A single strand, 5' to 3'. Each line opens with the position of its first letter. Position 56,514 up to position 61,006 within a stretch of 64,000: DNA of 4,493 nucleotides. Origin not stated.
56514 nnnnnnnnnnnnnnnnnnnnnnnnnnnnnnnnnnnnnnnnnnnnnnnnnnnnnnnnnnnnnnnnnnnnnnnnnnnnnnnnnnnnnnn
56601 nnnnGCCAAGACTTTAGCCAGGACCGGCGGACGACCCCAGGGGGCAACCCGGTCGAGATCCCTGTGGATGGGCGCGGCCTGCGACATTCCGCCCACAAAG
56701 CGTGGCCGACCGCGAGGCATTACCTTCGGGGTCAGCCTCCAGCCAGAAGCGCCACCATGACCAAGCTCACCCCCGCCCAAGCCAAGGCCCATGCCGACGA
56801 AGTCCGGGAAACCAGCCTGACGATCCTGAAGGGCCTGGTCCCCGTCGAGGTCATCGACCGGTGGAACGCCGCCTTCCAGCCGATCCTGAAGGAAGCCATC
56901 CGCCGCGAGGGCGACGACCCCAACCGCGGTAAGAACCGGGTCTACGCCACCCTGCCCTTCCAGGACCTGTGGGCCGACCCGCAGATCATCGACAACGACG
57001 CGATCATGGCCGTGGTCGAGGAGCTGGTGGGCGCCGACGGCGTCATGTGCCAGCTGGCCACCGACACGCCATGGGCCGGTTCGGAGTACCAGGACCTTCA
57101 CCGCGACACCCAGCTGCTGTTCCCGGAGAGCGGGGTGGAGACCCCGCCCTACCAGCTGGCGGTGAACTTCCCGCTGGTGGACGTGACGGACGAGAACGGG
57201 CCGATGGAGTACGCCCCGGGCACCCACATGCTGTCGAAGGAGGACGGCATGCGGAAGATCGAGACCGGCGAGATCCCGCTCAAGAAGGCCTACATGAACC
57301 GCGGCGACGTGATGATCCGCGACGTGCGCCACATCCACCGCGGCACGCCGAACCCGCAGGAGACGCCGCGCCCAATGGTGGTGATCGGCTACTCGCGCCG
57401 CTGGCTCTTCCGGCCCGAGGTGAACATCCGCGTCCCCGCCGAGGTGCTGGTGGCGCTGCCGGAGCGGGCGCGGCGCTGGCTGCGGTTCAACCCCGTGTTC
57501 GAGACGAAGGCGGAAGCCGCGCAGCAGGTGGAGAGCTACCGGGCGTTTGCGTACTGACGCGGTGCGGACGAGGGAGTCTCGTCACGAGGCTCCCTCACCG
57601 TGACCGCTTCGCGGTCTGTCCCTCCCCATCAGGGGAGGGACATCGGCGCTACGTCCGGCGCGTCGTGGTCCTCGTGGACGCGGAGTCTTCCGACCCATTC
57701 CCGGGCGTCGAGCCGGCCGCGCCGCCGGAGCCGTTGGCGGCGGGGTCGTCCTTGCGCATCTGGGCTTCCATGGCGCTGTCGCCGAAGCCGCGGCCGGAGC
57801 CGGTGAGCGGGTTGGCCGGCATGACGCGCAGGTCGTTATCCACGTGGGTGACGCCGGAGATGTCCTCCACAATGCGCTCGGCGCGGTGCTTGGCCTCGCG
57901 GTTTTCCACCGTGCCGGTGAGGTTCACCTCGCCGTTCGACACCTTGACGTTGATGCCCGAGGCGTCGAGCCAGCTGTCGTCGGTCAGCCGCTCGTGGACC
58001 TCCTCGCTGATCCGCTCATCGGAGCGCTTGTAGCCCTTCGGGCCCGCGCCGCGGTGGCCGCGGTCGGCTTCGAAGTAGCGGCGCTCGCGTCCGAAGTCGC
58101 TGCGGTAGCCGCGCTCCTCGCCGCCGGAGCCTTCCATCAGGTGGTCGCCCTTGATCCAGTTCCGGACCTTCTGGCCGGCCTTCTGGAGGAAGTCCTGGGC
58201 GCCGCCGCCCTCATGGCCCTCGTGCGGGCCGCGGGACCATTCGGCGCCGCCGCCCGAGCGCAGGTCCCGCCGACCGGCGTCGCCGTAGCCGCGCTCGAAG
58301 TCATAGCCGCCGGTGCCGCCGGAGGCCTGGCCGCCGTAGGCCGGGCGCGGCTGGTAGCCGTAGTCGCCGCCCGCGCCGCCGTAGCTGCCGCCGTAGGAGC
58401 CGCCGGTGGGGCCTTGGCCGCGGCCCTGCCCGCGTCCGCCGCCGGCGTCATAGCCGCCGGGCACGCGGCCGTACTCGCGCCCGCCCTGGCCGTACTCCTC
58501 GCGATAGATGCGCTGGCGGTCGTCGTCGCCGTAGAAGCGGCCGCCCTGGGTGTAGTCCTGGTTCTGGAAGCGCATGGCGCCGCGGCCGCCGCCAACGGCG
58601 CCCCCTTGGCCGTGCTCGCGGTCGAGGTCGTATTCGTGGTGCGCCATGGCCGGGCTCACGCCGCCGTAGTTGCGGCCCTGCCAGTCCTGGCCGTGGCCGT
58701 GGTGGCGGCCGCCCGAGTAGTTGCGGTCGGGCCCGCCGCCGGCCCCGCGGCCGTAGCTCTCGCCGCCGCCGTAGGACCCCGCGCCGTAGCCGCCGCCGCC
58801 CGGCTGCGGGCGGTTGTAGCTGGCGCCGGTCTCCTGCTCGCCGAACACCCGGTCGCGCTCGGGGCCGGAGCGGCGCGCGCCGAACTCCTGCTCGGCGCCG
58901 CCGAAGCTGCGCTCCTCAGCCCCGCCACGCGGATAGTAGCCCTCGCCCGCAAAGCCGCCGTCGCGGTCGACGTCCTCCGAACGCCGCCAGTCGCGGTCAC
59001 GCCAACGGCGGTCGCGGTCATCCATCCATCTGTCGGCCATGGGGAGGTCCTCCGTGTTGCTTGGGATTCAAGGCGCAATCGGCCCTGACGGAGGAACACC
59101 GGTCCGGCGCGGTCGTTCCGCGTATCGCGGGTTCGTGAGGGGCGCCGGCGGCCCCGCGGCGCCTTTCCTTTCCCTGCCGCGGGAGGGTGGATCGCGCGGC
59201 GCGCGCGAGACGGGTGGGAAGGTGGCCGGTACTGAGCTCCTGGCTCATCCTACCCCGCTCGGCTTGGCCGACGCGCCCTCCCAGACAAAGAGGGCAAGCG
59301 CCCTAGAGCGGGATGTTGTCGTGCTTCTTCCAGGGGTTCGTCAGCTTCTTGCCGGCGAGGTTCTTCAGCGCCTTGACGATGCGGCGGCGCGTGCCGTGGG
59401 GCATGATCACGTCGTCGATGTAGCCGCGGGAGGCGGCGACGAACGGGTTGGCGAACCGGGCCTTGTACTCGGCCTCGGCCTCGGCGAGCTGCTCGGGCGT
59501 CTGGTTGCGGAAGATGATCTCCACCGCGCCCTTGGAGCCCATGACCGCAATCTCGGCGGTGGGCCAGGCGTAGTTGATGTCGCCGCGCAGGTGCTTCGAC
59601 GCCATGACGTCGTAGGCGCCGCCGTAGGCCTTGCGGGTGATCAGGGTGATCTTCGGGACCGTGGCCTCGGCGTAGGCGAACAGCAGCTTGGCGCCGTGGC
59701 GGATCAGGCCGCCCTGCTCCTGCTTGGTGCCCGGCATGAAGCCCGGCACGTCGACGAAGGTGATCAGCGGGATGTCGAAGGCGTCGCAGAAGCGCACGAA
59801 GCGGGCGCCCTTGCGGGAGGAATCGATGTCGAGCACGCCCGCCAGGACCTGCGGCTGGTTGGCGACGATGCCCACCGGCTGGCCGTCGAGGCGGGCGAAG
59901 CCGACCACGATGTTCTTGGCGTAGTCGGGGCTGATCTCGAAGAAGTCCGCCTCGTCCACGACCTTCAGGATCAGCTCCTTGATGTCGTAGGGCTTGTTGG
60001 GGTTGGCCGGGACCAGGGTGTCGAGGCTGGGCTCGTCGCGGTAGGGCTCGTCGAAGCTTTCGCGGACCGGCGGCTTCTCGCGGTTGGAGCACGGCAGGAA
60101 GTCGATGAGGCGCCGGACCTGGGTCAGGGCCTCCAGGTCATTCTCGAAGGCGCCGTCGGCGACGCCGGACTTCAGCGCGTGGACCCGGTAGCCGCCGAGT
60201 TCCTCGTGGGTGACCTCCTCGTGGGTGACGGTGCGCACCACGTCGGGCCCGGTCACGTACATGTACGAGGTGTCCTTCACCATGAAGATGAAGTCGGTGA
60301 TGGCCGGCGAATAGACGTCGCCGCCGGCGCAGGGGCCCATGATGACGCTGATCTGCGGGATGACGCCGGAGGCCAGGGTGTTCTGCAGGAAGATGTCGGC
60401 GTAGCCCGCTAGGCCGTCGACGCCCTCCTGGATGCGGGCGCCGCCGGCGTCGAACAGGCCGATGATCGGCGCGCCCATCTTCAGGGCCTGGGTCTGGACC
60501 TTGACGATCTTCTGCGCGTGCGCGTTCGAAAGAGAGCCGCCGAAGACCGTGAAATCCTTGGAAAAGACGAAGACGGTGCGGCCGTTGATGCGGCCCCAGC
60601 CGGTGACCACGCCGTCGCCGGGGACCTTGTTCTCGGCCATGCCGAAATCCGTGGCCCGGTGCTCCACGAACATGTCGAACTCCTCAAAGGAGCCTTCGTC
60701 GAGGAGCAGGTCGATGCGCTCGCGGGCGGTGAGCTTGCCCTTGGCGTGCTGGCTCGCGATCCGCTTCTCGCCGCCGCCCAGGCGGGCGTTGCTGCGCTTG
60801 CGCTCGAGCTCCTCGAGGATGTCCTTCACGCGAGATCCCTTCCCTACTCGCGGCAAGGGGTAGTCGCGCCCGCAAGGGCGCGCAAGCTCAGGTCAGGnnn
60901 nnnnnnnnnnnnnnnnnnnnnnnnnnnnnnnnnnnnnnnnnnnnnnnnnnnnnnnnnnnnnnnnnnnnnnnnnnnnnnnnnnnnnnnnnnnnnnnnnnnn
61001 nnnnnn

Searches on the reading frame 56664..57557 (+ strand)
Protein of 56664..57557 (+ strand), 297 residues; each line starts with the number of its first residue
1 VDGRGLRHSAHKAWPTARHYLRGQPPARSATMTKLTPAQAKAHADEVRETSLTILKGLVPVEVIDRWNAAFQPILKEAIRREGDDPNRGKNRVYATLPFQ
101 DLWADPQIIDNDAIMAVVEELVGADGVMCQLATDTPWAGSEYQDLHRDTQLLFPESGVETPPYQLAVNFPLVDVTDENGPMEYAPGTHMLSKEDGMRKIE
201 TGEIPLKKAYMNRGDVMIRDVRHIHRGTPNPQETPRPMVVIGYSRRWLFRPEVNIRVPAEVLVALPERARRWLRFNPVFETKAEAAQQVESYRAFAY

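Call 14: search_protein_families(library=pfam, proteins=[window:56664-57557:+], max_evalue=0.00001)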
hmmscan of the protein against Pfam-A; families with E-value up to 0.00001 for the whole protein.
window:56664-57557:+ (297 aa): 1 family
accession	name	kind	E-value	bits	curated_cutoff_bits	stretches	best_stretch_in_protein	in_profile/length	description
PF05721.19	PhyH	-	1.2e-14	55.5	22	1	54-236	8-211/213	Phytanoyl-CoA dioxygenase (PhyH)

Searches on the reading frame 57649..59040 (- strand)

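Call 14: search_protein_families(library=pfam, proteins=[window:57649-59040:-], max_evalue=0.00001)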
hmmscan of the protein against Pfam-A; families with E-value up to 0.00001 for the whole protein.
window:57649-59040:- (463 aa): 1 family
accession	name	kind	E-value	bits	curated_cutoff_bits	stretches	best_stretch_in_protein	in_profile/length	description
PF04972.22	BON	-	8.8e-20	71.2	27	1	340-407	1-68/69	BON domain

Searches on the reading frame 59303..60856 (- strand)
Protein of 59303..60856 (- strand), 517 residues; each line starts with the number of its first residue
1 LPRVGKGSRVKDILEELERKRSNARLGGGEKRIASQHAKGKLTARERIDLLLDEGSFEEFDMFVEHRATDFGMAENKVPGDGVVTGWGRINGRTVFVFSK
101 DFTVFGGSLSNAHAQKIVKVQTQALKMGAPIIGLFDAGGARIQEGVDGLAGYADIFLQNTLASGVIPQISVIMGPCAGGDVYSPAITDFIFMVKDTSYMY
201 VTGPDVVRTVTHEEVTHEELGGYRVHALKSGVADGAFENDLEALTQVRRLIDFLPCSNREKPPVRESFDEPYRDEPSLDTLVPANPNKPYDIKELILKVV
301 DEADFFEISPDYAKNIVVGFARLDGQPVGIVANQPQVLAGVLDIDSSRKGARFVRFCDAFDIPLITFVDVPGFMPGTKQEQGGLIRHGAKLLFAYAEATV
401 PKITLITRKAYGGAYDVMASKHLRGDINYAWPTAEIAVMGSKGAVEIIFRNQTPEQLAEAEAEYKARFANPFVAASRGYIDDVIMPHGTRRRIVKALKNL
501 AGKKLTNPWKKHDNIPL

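Call 14: search_protein_families(library=pfam, proteins=[window:59303-60856:-], max_evalue=0.00001)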
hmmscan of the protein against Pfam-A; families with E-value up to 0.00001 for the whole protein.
window:59303-60856:- (517 aa): 2 families
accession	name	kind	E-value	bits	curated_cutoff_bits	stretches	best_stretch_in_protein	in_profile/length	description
PF01039.27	Carboxyl_trans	-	2.8e-199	663.2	22.3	1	36-515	2-493/493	Carboxyl transferase domain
PF03255.19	ACCA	-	3.3e-14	53.2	23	1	314-459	92-241/310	Acetyl co-enzyme A carboxylase carboxyltransferase-like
